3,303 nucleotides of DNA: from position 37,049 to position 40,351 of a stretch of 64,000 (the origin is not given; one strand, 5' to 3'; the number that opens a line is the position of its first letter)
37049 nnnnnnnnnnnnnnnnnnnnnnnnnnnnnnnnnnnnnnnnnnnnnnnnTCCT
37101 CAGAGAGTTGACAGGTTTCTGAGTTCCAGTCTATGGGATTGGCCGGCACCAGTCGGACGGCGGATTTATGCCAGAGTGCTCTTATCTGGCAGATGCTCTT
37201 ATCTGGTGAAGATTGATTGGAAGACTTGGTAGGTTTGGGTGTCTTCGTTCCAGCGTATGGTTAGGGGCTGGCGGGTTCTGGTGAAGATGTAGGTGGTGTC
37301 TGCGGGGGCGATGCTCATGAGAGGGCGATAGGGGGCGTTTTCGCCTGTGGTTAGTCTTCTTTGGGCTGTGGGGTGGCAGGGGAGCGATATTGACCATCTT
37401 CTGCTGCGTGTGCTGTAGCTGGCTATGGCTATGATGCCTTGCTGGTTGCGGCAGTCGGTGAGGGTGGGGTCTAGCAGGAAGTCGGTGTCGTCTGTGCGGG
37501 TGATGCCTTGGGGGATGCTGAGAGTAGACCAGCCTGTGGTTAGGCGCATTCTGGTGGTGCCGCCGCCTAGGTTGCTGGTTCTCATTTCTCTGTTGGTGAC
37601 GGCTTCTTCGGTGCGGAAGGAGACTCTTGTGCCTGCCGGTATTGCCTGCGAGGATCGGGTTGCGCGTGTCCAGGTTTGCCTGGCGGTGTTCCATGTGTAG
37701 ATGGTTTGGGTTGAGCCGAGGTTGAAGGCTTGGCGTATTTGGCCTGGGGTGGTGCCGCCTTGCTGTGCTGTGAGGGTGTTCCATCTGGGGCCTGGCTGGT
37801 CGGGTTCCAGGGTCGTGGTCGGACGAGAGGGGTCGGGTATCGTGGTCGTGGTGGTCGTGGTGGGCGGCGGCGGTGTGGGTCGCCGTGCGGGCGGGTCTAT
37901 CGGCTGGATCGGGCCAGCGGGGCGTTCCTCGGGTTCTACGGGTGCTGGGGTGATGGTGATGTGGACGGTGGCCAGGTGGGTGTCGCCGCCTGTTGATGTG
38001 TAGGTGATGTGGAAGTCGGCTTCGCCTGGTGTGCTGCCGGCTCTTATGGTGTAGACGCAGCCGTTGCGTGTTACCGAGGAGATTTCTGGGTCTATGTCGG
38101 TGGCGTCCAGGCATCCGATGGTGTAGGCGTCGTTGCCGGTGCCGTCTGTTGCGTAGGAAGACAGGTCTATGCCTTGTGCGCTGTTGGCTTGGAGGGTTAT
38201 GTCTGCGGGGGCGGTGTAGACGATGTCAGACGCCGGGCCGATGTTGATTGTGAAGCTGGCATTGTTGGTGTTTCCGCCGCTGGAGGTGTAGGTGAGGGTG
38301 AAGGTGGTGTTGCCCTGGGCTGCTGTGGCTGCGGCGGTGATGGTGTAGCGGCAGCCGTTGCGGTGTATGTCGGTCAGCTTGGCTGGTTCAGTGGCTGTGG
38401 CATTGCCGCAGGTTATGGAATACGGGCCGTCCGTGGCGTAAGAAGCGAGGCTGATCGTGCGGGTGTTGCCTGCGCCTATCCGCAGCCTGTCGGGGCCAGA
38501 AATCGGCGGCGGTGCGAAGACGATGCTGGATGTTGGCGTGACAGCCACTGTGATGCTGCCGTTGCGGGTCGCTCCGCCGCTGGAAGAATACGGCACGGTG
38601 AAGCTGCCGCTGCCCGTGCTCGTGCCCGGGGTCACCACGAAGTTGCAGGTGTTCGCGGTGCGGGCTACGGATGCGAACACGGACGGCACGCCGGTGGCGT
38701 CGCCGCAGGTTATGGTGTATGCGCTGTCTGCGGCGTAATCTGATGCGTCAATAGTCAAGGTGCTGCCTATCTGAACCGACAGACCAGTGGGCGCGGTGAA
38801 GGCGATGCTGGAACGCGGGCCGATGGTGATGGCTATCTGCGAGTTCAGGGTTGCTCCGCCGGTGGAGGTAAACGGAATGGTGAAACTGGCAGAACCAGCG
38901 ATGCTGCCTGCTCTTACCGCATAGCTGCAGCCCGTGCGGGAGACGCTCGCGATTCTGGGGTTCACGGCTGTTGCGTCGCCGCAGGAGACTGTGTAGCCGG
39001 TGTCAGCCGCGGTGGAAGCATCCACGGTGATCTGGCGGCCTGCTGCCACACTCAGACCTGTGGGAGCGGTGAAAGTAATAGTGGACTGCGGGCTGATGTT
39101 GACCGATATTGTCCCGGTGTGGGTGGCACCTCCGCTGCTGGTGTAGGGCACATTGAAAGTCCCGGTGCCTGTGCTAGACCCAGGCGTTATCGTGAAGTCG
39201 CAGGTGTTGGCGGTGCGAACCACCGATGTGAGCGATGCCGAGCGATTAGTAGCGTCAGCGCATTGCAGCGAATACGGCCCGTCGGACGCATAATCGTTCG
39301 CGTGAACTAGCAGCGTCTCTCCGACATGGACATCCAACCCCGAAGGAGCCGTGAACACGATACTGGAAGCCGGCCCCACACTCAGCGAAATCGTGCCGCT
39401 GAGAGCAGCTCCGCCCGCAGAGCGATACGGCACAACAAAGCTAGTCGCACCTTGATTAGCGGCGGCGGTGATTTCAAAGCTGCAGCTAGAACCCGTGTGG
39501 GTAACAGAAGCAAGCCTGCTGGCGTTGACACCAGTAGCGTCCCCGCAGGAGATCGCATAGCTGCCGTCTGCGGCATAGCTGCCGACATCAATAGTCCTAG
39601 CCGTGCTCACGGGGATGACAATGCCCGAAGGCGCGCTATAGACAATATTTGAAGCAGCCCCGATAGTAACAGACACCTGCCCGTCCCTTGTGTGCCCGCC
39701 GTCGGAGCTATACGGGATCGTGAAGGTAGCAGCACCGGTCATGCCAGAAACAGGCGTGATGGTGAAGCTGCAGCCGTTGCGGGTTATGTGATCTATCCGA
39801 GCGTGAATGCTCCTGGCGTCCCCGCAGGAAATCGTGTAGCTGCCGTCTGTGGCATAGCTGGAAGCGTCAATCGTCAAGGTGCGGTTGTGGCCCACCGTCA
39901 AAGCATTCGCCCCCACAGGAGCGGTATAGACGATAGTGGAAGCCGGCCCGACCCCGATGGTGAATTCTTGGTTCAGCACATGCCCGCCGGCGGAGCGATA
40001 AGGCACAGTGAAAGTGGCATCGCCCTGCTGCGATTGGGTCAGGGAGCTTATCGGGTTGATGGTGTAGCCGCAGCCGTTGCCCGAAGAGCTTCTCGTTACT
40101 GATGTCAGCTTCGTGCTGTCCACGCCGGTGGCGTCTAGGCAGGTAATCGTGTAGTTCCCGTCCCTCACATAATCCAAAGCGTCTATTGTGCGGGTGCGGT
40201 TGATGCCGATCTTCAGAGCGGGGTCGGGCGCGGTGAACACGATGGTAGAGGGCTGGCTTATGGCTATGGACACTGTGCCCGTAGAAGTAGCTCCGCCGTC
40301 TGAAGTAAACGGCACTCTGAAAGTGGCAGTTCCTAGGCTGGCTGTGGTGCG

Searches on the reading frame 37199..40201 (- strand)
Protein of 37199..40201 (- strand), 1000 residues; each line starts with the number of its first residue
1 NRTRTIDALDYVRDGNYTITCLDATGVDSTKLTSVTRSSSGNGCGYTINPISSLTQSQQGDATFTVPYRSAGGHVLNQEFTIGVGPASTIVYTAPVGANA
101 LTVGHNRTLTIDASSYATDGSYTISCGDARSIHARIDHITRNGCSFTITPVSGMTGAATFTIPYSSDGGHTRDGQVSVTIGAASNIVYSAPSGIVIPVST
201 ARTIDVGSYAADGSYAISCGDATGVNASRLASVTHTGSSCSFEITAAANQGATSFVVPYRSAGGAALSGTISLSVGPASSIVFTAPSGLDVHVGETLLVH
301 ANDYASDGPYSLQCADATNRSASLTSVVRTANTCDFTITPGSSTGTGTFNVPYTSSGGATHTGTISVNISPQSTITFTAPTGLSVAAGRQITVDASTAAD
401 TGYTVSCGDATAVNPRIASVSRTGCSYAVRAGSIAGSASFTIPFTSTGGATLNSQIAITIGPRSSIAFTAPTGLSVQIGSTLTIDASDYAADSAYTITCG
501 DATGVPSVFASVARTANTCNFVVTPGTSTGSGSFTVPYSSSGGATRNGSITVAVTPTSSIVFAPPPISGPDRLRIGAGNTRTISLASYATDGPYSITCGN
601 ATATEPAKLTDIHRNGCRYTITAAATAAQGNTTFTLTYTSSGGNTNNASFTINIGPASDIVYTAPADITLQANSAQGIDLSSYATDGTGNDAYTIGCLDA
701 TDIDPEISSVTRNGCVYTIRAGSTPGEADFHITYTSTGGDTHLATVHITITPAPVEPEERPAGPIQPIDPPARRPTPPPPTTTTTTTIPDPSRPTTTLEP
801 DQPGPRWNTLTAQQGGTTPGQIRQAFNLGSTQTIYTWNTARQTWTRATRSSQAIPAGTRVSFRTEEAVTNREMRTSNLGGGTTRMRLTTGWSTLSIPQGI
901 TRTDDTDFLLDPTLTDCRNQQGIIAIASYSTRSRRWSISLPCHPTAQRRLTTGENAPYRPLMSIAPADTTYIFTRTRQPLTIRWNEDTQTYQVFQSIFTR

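Call 16: search_protein_families(library=pfam, proteins=[window:37199-40201:-], max_evalue=0.01)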
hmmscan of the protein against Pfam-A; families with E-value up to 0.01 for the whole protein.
window:37199-40201:- (1000 aa): 3 families
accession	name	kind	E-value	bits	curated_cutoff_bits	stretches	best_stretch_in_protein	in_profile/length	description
PF02927.20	CelD_N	-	0.0006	21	24.6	0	103-130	58-85/86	Cellulase N-terminal ig-like domain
PF06776.18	IalB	-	0.0055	17.3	22.1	0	371-405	42-76/131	Invasion associated locus B (IalB) protein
PF22352.2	K319L-like_PKD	-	0.0055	17.1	27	0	624-654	57-84/84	K319L-like, PKD domain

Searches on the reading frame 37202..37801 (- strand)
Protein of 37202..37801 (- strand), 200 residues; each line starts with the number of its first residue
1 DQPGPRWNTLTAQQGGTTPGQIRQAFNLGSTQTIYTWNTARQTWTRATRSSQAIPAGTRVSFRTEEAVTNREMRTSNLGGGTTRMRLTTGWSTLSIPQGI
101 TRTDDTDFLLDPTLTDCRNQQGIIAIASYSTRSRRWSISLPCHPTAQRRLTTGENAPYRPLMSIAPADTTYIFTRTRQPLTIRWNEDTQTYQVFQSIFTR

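Call 94: predict_structure(alignment_id=A5)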
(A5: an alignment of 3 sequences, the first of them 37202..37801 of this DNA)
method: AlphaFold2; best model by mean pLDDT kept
length: 200 residues; sequences in the alignment: 3
mean_pLDDT: 45.7   pTM: 0.36
mean pLDDT of the five models: 45.7, 45.5, 45.0, 43.9, 42.6
residues with pLDDT >= 90: 0; 70-90: 39; 50-70: 23; < 50: 138
segments of 3 or more residues with pLDDT < 50: 1-5, 69-200
pLDDT, mean of each block of 10 residues (from residue 1): 53 71 70 73 73 77 57 42 24 28 26 34 38 37 31 30 33 38 42 36
secondary structure, 60 per line:
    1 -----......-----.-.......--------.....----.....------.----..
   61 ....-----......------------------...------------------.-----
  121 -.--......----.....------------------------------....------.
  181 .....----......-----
elements in order: E6-11 H19-25 E34-38 E43-47 E59-64 H70-75 E94-96 E125-130 E135-139 E170-173 E180-185 E190-195
